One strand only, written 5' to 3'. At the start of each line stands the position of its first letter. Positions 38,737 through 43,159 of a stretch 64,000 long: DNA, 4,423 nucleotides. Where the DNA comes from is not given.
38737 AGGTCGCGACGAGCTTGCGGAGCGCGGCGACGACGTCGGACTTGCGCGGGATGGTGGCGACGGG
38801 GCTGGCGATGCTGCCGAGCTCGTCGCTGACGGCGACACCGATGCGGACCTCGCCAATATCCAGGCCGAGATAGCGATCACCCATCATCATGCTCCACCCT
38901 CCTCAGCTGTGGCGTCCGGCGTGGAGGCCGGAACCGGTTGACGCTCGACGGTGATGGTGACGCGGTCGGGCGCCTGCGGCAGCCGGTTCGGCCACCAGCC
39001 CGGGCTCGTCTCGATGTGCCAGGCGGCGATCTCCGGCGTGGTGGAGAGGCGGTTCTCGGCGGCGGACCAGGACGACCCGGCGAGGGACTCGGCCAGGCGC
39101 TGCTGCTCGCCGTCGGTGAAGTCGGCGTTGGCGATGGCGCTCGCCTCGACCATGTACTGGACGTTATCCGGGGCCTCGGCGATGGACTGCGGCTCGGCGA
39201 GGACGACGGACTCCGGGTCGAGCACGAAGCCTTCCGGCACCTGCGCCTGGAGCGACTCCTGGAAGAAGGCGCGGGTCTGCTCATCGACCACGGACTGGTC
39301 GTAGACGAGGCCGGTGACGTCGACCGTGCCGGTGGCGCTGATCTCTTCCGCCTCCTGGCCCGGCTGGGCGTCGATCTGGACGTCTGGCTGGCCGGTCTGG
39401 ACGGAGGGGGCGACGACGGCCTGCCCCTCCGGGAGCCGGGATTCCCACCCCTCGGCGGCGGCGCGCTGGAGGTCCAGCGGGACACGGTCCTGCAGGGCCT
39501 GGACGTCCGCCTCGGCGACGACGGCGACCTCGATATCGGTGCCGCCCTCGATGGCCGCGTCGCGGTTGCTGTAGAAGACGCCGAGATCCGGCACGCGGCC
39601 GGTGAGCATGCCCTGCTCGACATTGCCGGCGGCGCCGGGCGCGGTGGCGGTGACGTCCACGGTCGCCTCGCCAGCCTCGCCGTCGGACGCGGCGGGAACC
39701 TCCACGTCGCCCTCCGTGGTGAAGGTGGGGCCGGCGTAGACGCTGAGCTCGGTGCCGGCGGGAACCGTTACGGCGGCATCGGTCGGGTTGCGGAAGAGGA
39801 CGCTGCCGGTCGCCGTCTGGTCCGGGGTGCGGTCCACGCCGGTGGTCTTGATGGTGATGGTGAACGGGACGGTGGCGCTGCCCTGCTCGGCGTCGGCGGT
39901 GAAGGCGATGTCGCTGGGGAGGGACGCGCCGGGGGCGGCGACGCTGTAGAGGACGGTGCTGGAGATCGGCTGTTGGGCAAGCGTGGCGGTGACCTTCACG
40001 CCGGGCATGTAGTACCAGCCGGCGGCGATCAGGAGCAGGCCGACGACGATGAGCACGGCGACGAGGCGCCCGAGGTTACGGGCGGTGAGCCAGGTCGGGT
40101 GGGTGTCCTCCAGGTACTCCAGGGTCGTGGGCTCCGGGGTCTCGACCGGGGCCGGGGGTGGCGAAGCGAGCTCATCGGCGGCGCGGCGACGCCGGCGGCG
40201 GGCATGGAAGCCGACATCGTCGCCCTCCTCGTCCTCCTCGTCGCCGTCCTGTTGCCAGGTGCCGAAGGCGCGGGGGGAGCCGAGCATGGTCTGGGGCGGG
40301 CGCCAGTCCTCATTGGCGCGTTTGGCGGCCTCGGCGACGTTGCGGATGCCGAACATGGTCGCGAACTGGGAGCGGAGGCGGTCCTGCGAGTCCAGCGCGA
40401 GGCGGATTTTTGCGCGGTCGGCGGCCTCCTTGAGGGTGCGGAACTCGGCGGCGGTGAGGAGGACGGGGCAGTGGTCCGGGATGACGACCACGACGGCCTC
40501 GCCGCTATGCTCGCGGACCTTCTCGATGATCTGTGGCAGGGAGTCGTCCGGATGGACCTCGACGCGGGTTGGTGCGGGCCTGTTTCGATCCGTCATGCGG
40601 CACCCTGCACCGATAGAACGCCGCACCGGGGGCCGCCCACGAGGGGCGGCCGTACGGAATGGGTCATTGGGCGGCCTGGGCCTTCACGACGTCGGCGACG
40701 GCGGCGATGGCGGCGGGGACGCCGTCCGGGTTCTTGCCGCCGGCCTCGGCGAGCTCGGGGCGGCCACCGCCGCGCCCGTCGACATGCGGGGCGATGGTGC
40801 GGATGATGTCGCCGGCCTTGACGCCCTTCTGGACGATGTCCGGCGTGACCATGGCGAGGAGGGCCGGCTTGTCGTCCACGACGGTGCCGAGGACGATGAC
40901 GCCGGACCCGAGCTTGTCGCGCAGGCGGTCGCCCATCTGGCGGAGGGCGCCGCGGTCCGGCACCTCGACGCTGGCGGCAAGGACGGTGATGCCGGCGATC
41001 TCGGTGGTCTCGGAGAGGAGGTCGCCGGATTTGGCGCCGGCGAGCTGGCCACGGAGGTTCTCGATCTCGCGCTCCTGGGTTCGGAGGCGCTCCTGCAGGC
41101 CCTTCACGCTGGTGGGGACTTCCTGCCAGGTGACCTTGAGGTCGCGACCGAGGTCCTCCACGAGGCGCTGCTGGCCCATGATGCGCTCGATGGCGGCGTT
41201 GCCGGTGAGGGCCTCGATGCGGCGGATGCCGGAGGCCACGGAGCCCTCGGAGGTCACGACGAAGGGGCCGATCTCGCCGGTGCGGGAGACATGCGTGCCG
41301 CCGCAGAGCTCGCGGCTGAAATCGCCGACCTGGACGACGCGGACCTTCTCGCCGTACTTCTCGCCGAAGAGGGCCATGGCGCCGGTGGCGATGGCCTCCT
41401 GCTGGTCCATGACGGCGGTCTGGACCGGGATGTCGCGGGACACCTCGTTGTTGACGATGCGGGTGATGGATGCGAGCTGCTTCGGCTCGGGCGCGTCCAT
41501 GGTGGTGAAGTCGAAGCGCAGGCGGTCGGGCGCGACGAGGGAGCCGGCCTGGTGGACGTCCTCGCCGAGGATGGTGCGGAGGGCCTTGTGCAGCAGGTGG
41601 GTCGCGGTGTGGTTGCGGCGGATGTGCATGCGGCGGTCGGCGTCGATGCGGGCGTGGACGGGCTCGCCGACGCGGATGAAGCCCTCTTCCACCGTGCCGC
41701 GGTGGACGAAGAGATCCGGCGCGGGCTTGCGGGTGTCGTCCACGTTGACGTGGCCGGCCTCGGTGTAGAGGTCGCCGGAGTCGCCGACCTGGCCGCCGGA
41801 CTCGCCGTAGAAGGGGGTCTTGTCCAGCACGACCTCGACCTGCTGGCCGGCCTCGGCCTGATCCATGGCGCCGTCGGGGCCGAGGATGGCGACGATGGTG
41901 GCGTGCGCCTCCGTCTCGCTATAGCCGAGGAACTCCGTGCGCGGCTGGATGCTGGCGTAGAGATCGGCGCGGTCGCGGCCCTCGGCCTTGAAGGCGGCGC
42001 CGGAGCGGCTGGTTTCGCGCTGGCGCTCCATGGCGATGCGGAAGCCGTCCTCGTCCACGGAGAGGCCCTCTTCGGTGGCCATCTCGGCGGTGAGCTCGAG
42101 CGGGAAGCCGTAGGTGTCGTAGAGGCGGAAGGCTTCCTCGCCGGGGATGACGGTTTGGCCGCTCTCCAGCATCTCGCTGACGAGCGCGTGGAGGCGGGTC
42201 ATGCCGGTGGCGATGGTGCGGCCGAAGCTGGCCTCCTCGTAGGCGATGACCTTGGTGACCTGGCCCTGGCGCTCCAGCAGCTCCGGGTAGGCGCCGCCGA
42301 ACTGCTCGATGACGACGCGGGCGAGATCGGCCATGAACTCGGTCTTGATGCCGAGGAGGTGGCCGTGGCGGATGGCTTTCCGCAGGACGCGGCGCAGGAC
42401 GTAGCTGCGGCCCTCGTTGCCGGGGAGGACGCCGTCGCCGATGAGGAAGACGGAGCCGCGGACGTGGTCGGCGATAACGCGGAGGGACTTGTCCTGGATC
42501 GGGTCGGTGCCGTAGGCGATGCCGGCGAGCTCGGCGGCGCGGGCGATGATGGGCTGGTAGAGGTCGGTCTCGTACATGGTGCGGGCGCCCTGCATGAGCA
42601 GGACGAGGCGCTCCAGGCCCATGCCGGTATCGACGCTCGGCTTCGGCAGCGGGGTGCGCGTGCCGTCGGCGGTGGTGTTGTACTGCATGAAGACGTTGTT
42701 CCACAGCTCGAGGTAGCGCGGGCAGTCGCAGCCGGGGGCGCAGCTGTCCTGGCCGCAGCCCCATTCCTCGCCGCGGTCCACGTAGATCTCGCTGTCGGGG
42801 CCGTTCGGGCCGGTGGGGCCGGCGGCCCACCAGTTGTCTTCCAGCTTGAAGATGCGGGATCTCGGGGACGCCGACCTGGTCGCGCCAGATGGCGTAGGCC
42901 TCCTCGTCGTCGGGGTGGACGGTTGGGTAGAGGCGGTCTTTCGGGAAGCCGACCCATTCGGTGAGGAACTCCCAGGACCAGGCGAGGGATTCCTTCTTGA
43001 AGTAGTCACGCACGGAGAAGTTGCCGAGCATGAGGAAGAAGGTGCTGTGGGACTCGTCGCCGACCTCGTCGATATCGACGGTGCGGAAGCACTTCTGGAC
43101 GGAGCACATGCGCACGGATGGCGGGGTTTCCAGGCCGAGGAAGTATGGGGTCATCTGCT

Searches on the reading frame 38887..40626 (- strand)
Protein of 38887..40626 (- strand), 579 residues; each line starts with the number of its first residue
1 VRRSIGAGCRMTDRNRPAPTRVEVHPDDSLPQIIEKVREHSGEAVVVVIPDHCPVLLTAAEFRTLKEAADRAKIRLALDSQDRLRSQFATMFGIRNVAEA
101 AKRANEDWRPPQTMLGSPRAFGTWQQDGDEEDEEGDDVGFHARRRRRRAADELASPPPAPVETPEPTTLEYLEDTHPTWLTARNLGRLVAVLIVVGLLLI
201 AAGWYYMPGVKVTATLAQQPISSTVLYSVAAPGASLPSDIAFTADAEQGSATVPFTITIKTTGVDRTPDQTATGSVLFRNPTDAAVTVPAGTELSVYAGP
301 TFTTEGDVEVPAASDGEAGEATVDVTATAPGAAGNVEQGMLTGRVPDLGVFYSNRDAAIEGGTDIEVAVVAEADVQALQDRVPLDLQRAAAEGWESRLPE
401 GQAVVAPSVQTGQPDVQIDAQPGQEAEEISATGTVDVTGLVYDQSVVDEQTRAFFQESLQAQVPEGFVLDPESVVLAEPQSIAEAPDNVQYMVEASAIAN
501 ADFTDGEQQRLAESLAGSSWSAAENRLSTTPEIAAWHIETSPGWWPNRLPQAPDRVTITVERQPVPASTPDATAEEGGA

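Call 102: search_protein_families(library=pfam, proteins=[window:38887-40626:-], max_evalue=0.01)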
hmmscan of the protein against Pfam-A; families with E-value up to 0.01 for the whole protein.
window:38887-40626:- (579 aa): 1 family
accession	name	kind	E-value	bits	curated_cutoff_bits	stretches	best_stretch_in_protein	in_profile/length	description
PF04865.19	Baseplate_J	-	1.8e-10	41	21.1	1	262-496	13-213/255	Baseplate J-like protein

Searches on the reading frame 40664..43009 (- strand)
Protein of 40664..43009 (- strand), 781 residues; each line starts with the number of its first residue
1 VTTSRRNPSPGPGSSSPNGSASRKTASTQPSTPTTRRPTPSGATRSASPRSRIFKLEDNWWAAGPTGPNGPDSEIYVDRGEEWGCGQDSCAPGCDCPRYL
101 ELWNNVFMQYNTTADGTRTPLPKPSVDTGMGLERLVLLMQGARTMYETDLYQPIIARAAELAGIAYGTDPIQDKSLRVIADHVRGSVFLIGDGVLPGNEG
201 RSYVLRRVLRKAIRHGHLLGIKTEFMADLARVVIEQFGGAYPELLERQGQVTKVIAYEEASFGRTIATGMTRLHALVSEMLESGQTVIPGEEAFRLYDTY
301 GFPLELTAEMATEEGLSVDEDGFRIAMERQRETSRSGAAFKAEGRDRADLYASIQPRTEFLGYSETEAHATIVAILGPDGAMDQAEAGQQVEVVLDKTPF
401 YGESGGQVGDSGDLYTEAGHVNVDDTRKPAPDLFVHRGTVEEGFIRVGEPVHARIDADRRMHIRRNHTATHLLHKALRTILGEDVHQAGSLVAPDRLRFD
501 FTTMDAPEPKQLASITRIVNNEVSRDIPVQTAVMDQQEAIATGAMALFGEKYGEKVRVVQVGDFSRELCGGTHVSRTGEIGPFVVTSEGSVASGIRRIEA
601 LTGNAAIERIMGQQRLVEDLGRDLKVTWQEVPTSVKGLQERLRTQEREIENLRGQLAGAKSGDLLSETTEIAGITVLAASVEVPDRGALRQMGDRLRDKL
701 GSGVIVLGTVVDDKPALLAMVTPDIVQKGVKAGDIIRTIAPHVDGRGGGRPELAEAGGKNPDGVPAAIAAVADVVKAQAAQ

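Call 28: find_homologous_proteins(query=window:40664-43009:-, max_evalue=1e-100)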
Query window:40664-43009:- (781 aa): 7990 proteins with E <= 1e-100 among 8000 candidates; the best 120 are listed.
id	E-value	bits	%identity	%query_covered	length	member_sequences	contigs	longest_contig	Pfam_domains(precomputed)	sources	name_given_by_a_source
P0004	0.0e+0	1563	100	90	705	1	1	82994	PF01411.25,PF07973.20,PF02272.25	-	-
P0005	0.0e+0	1501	90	94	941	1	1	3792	PF01411.25,PF07973.20,PF02272.25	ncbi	-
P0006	0.0e+0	1410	84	94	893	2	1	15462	PF01411.25,PF07973.20,PF02272.25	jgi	jgi:alanyl-tRNA synthetase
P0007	0.0e+0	1403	84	93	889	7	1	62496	PF01411.25,PF07973.20,PF02272.25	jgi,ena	-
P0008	0.0e+0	1300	77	93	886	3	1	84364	PF01411.25,PF07973.20,PF02272.25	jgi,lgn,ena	-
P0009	0.0e+0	1291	76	93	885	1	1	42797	PF01411.25,PF07973.20,PF02272.25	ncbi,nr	ncbi:MAG TPA: alanine--tRNA ligase [Thermomicrobiales bacterium]|nr:alanine--tRNA ligase [Thermomicr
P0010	0.0e+0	1279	76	93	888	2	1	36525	PF01411.25,PF07973.20,PF02272.25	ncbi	-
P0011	0.0e+0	1273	75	93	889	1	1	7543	PF01411.25,PF07973.20,PF02272.25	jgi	jgi:alanyl-tRNA synthetase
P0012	0.0e+0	1259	75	92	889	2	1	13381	PF01411.25,PF07973.20,PF02272.25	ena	-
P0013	0.0e+0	1253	75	92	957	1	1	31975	PF01411.25,PF07973.20,PF02272.25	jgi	jgi:alanyl-tRNA synthetase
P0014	0.0e+0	1234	73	94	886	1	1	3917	PF01411.25,PF07973.20,PF02272.25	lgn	-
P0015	0.0e+0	1220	74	93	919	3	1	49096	PF01411.25,PF07973.20,PF02272.25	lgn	-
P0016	0.0e+0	1216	72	93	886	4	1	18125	PF01411.25,PF07973.20,PF02272.25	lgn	-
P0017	0.0e+0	1208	72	93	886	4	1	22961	PF01411.25,PF07973.20,PF02272.25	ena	-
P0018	0.0e+0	1207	71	94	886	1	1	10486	PF01411.25,PF07973.20,PF02272.25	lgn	-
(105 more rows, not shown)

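Call 29: find_encoding_contigs(protein=P0006, flank=8000, max_places=3)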
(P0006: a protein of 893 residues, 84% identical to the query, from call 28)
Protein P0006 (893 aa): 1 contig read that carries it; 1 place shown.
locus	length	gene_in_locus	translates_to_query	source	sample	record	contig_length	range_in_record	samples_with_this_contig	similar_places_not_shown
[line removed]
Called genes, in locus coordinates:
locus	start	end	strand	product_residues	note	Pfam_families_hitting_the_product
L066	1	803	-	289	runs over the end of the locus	PF08239:SH3_3, PF06347:SH3_4 (weak), PF08239:SH3_3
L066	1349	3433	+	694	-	PF05649:Peptidase_M13_N, PF01431:Peptidase_M13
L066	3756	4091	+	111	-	-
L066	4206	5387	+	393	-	-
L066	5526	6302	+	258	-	PF14279:HNH_5 (weak)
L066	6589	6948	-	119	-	-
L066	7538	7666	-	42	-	-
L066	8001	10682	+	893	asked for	PF01411:tRNA-synt_2c, PF07973:tRNA_SAD, PF02272:DHHA1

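Call 30: find_encoding_contigs(protein=P0007, flank=8000, max_places=3)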
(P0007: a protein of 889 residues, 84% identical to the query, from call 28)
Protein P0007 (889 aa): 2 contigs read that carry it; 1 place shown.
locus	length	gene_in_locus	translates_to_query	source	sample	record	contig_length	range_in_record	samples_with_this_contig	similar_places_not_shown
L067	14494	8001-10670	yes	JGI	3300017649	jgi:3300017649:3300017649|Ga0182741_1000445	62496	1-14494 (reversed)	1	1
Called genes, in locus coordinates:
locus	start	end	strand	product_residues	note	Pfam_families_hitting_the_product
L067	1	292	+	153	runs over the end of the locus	PF04075:F420H2_quin_red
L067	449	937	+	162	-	PF01243:PNPOx_N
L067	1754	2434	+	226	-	-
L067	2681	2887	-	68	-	-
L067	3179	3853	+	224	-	PF09195:Endonuc-BglII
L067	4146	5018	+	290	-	PF05063:MT-A70, PF19575:HTH_58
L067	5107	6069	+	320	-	PF19952:DUF6414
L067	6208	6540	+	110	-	PF01909:NTP_transf_2, PF18765:Polbeta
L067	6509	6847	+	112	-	PF01934:HepT-like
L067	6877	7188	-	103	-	-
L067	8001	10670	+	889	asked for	PF01411:tRNA-synt_2c, PF07973:tRNA_SAD, PF02272:DHHA1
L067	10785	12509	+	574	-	PF04865:Baseplate_J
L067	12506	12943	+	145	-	PF03652:RuvX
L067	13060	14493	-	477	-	?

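Call 31: find_encoding_contigs(protein=P0005, flank=8000, max_places=3)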
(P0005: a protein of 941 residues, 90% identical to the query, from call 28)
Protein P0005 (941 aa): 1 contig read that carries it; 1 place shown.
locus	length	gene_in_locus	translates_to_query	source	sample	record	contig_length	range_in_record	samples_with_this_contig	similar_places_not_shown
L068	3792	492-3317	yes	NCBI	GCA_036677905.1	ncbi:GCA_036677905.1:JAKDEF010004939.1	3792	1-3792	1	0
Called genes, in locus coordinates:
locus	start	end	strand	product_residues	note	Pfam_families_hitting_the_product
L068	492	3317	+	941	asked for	PF01411:tRNA-synt_2c, PF07973:tRNA_SAD, PF02272:DHHA1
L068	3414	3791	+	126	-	?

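Call 38: find_encoding_contigs(protein=P0008, flank=8000, max_places=2)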
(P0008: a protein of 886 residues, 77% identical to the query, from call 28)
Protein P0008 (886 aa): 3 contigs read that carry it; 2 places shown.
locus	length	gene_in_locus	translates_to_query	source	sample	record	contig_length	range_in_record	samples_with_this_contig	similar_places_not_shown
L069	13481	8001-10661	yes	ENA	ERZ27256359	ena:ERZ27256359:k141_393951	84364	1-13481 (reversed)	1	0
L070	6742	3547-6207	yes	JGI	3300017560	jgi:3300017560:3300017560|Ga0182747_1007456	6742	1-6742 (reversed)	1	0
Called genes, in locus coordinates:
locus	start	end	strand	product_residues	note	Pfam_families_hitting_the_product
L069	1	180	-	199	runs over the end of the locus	PF00440:TetR_N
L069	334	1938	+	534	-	PF00083:Sugar_tr, PF06609:TRI12, PF07690:MFS_1, PF13347:MFS_2 (weak)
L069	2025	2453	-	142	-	PF13474:SnoaL_3, PF14534:DUF4440 (weak), PF12680:SnoaL_2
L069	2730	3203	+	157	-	PF00255:GSHPx, PF00578:AhpC-TSA (weak)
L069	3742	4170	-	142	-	PF08332:CaMKII_AD, PF13474:SnoaL_3, PF14534:DUF4440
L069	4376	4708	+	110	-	PF01909:NTP_transf_2 (weak), PF18765:Polbeta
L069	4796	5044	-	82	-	-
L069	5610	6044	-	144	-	PF00190:Cupin_1, PF07883:Cupin_2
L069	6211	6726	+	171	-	-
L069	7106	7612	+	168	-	-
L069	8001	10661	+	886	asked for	PF01411:tRNA-synt_2c, PF07973:tRNA_SAD, PF02272:DHHA1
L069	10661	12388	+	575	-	PF04865:Baseplate_J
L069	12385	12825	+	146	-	PF03652:RuvX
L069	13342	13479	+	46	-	?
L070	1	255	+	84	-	?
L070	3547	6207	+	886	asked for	PF01411:tRNA-synt_2c, PF07973:tRNA_SAD, PF02272:DHHA1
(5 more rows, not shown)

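Call 39: find_encoding_contigs(protein=P0009, flank=8000, max_places=2)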
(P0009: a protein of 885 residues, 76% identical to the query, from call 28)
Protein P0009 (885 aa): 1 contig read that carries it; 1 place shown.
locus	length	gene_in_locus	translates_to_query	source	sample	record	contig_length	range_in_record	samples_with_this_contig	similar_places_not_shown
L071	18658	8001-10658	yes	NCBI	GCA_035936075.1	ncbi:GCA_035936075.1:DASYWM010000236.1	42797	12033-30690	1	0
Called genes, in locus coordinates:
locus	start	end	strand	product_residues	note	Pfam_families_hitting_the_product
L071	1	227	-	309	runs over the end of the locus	PF00950:ABC-3, PF01032:FecCD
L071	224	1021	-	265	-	PF13481:AAA_25 (faint), PF00005:ABC_tran, PF02463:SMC_N (faint), PF13304:AAA_21 (faint)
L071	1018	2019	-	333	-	PF01297:ZnuA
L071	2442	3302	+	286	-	PF00561:Abhydrolase_1, PF12146:Hydrolase_4, PF12697:Abhydrolase_6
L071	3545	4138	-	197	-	PF00440:TetR_N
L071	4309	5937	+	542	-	PF06609:TRI12, PF00083:Sugar_tr, PF07690:MFS_1, PF13347:MFS_2 (weak)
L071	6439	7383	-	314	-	PF00296:Bac_luciferase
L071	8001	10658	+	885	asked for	PF01411:tRNA-synt_2c, PF07973:tRNA_SAD, PF02272:DHHA1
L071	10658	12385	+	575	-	PF04865:Baseplate_J (weak)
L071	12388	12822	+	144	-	PF03652:RuvX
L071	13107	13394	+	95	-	PF06153:CdAMP_rec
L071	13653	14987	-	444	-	PF00275:EPSP_synthase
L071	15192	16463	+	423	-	-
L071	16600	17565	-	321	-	PF01297:ZnuA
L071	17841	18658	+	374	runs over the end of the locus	PF04228:Zn_peptidase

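Call 40: find_encoding_contigs(protein=P0010, flank=8000, max_places=2)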
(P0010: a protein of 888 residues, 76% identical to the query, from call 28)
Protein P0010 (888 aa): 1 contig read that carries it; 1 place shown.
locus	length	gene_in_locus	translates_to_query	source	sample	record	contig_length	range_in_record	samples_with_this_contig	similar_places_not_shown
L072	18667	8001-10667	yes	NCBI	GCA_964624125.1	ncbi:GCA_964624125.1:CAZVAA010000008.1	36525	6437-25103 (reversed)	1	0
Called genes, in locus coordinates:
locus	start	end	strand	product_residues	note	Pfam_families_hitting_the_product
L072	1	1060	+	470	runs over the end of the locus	PF00079:Serpin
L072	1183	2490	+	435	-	PF00079:Serpin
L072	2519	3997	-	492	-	PF01663:Phosphodiest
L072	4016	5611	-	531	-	PF00496:SBP_bac_5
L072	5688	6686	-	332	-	PF00528:BPD_transp_1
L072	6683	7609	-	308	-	PF19300:BPD_transp_1_N, PF00528:BPD_transp_1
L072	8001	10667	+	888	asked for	PF01411:tRNA-synt_2c, PF07973:tRNA_SAD, PF02272:DHHA1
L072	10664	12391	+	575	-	PF04865:Baseplate_J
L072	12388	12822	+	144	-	PF03652:RuvX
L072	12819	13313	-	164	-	PF04167:DUF402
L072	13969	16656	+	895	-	PF00912:Transgly, PF00905:Transpeptidase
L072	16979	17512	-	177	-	PF05573:NosL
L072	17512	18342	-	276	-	PF01061:ABC2_membrane (weak), PF12679:ABC2_membrane_2, PF12730:ABC2_membrane_4, PF12698:ABC2_membrane_3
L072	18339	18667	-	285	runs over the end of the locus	PF02463:SMC_N (faint), PF00005:ABC_tran, PF13304:AAA_21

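Call 45: search_protein_families(library=ncbifam, proteins=[L066:6589-6948:-, L067:6877-7188:-], max_evalue=1)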
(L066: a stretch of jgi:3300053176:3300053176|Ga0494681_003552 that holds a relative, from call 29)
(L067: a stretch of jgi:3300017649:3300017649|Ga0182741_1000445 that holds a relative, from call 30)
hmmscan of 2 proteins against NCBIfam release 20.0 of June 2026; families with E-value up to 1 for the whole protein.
L066:6589-6948:- (119 aa): 0 families

L067:6877-7188:- (103 aa): 0 families
